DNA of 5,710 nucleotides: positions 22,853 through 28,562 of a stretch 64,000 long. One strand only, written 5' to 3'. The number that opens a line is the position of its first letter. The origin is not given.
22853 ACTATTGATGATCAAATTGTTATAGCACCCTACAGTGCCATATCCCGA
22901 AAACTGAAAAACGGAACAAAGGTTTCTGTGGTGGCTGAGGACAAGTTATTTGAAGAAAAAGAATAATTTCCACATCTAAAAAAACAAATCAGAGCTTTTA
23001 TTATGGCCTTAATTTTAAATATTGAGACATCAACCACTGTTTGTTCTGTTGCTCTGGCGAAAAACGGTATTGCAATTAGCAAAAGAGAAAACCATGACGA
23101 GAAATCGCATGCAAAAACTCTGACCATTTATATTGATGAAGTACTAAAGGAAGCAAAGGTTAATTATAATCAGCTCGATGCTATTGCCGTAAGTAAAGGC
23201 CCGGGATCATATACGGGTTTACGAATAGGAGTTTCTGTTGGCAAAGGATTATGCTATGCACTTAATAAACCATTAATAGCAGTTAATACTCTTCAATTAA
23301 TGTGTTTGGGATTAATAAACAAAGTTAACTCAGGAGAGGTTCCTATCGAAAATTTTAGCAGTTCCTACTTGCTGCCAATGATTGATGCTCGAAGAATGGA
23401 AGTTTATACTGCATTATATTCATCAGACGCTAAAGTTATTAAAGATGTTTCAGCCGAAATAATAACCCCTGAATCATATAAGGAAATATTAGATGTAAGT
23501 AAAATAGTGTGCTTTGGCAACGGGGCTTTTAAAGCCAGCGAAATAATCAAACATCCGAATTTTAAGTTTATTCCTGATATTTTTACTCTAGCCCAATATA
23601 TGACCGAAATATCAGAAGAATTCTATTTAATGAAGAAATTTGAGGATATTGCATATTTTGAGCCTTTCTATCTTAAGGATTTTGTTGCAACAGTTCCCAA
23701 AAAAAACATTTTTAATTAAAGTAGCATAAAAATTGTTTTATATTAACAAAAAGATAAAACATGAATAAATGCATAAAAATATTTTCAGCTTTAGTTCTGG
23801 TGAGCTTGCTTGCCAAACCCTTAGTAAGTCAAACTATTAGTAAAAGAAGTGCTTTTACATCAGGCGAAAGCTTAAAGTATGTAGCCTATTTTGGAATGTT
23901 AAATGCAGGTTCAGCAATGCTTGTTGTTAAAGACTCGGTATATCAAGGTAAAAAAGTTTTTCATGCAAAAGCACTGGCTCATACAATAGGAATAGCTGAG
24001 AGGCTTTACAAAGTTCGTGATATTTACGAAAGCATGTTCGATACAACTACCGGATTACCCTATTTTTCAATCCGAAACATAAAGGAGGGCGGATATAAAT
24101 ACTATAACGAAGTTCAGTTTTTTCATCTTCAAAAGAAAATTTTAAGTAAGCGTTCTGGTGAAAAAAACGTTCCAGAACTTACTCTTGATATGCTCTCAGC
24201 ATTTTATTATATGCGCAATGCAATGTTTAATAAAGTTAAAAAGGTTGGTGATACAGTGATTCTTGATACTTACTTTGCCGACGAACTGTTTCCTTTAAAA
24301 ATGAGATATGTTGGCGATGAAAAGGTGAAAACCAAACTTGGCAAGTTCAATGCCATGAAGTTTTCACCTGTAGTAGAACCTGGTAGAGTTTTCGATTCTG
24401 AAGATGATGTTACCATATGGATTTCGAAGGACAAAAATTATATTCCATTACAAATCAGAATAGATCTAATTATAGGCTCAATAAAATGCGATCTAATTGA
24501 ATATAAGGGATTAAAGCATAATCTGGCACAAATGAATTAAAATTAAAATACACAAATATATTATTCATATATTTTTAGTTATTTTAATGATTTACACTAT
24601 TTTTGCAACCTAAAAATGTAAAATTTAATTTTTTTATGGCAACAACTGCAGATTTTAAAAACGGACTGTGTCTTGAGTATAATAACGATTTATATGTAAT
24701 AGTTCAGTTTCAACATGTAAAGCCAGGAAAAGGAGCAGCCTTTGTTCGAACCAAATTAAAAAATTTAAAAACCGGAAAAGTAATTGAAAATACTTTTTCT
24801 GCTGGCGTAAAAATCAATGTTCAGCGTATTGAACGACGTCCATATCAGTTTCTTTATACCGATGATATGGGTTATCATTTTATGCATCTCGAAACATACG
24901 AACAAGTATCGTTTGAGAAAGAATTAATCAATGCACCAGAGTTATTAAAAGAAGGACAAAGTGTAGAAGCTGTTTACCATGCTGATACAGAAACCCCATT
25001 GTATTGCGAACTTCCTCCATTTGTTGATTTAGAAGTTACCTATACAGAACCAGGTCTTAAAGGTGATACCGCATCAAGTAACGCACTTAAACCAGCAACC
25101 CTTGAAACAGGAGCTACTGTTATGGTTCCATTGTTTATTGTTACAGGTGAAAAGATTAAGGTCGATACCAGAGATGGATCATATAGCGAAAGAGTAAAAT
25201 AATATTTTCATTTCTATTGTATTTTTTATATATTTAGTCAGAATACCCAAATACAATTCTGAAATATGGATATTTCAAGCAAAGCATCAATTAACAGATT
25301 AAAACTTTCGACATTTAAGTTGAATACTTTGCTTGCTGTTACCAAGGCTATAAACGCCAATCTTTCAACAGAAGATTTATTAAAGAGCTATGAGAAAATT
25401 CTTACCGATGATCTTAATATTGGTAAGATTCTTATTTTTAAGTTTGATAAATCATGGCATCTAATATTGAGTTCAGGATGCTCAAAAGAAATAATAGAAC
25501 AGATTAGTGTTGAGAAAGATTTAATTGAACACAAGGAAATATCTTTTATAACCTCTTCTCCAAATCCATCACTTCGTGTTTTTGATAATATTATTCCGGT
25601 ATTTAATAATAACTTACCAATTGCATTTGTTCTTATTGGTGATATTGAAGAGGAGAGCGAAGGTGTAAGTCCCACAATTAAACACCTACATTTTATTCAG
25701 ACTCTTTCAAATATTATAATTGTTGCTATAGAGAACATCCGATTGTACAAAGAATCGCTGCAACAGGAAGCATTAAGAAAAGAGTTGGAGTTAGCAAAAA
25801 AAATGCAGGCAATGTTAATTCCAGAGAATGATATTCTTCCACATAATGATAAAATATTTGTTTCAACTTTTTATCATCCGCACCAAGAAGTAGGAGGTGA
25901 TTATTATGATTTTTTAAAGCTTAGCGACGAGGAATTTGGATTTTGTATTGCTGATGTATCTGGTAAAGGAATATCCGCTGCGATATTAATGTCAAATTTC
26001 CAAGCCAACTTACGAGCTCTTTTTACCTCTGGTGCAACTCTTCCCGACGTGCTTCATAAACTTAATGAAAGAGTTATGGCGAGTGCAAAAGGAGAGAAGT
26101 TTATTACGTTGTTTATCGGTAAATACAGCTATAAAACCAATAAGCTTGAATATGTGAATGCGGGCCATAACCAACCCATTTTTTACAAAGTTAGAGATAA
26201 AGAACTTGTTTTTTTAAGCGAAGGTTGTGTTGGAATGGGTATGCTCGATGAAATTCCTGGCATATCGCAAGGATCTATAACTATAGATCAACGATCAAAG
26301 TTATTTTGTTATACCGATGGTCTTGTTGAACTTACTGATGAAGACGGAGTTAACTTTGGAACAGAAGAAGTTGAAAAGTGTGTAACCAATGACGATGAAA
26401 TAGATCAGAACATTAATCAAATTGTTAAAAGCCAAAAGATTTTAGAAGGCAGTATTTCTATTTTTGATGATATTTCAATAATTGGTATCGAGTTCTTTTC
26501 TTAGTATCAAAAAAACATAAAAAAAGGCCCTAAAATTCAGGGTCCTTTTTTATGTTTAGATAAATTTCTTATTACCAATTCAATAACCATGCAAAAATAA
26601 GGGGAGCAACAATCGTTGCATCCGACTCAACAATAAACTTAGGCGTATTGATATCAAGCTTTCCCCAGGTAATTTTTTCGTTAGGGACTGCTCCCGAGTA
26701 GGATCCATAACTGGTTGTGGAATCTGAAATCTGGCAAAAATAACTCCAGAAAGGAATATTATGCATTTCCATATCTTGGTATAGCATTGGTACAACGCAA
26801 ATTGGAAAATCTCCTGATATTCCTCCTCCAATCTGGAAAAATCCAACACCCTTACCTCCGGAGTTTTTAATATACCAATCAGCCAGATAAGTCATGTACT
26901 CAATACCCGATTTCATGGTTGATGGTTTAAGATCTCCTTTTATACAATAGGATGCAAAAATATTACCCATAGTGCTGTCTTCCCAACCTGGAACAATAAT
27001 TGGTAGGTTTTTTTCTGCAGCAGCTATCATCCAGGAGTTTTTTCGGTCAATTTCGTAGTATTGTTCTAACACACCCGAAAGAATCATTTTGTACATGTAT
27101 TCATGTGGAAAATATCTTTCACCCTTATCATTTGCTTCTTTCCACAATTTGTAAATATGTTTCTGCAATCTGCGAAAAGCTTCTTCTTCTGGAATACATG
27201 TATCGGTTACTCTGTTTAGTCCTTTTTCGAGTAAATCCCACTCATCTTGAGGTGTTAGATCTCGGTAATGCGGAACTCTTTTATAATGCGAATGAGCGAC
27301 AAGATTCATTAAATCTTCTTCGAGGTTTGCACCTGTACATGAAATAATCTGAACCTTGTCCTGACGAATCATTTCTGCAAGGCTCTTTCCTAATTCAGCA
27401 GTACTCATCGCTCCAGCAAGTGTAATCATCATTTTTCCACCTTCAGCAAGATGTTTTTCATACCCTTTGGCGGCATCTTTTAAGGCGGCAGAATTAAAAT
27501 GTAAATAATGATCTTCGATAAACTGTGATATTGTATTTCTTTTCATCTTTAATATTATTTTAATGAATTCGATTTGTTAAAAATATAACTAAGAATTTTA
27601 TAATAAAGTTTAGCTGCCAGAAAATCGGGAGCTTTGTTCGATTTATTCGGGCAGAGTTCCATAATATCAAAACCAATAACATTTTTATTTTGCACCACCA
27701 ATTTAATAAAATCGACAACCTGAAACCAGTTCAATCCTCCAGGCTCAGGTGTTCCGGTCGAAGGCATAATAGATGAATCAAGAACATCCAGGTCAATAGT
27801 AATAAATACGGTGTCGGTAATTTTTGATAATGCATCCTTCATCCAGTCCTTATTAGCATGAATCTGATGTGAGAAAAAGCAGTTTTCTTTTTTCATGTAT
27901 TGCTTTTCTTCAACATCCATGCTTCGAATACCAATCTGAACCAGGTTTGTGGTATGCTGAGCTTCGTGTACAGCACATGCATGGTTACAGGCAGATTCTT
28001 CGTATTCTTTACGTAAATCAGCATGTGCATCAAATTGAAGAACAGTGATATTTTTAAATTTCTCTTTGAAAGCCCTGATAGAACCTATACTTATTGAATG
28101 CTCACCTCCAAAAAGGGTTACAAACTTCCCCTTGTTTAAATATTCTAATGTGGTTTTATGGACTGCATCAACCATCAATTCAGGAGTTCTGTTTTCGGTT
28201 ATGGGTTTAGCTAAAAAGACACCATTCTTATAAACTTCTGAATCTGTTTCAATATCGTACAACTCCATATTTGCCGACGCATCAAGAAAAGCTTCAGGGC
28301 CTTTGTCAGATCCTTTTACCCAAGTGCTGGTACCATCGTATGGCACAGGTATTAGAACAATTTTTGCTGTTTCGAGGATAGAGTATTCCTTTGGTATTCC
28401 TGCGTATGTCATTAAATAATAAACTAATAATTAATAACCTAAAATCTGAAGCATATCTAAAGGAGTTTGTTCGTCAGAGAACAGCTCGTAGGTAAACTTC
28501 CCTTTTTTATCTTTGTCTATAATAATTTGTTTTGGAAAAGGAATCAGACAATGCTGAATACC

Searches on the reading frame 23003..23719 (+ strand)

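Call 74: search_protein_families(library=pfam, proteins=[window:23003-23719:+], max_evalue=0.000001)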
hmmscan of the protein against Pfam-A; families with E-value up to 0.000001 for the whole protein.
window:23003-23719:+ (238 aa): 1 family
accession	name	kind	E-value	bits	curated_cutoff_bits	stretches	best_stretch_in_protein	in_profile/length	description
PF00814.31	TsaD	-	1.3e-28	100.9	24.8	1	33-155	26-142/264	tRNA N6-adenosine threonylcarbamoyltransferase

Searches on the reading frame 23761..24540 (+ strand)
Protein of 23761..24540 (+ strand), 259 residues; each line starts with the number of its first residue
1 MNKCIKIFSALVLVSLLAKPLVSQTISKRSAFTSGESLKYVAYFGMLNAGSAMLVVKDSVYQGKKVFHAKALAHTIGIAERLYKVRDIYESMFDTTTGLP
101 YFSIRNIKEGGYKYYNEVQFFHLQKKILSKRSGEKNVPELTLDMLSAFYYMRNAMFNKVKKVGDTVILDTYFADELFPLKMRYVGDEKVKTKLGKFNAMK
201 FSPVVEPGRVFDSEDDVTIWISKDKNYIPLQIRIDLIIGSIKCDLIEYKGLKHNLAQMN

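Call 74: search_protein_families(library=pfam, proteins=[window:23761-24540:+], max_evalue=0.000001)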
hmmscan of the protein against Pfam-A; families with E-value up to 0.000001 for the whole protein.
window:23761-24540:+ (259 aa): 1 family
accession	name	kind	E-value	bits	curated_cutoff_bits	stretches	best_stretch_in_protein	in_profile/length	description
PF11306.15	DUF3108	-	1.1e-39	136.8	26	1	39-245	1-208/209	Protein of unknown function (DUF3108)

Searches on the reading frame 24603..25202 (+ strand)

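Call 74: search_protein_families(library=pfam, proteins=[window:24603-25202:+], max_evalue=0.000001)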
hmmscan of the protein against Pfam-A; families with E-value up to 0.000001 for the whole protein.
window:24603-25202:+ (199 aa): 3 families
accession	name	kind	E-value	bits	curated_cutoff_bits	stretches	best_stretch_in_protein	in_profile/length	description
PF09285.17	Elong-fact-P_C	-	1.5e-28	98.7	25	1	141-197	1-56/56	Elongation factor P, C-terminal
PF08207.18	EFP_N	-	1.7e-27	95.6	23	1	14-70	1-57/58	Elongation factor P (EF-P) KOW-like domain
PF01132.26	EFP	-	9e-15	54.8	27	1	79-128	1-51/54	Elongation factor P (EF-P) OB domain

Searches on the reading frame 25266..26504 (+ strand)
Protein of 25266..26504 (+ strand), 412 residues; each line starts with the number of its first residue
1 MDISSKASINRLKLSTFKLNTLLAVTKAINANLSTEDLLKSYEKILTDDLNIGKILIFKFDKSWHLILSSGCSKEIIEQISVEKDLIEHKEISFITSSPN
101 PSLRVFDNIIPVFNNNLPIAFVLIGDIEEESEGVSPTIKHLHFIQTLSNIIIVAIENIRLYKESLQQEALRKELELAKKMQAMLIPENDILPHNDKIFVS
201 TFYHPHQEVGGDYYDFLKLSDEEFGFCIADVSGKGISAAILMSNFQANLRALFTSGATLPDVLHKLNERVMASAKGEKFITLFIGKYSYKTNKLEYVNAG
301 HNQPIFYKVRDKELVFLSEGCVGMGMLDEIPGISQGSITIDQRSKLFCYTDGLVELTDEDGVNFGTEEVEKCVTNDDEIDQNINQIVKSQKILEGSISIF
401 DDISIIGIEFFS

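Call 74: search_protein_families(library=pfam, proteins=[window:25266-26504:+], max_evalue=0.000001)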
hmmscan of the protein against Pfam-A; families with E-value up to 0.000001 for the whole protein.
window:25266-26504:+ (412 aa): 1 family
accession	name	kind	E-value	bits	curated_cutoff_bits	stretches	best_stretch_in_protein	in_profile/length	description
PF07228.17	SpoIIE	-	6.9e-35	121.2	25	1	221-410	2-191/192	Stage II sporulation protein E (SpoIIE)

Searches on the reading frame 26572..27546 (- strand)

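Call 74: search_protein_families(library=pfam, proteins=[window:26572-27546:-], max_evalue=0.000001)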
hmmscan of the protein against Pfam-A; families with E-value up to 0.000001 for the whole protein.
window:26572-27546:- (324 aa): 1 family
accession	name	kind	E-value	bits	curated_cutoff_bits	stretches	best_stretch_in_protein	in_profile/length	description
PF01916.23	DS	-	7.1e-42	144.1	27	1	16-319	10-286/288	Deoxyhypusine synthase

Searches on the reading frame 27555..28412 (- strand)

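Call 63: search_protein_families(library=ncbifam, proteins=[window:27555-28412:-], max_evalue=1e-8)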
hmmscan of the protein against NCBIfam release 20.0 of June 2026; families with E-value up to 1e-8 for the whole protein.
window:27555-28412:- (285 aa): 4 families
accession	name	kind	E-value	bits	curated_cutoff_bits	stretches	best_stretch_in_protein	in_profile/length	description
TIGR01230.1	agmatinase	equivalog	1.1e-67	228.6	174.3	1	13-275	10-274/275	agmatinase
NF002564.0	PRK02190.1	subfamily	2.5e-33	115.6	302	1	13-272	30-296/307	agmatinase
TIGR01229.1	rocF_arginase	equivalog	3.1e-29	102.3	227.6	1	26-260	9-278/300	arginase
TIGR01227.1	hutG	equivalog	4.7e-27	95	229.15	1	16-256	35-287/307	formimidoylglutamase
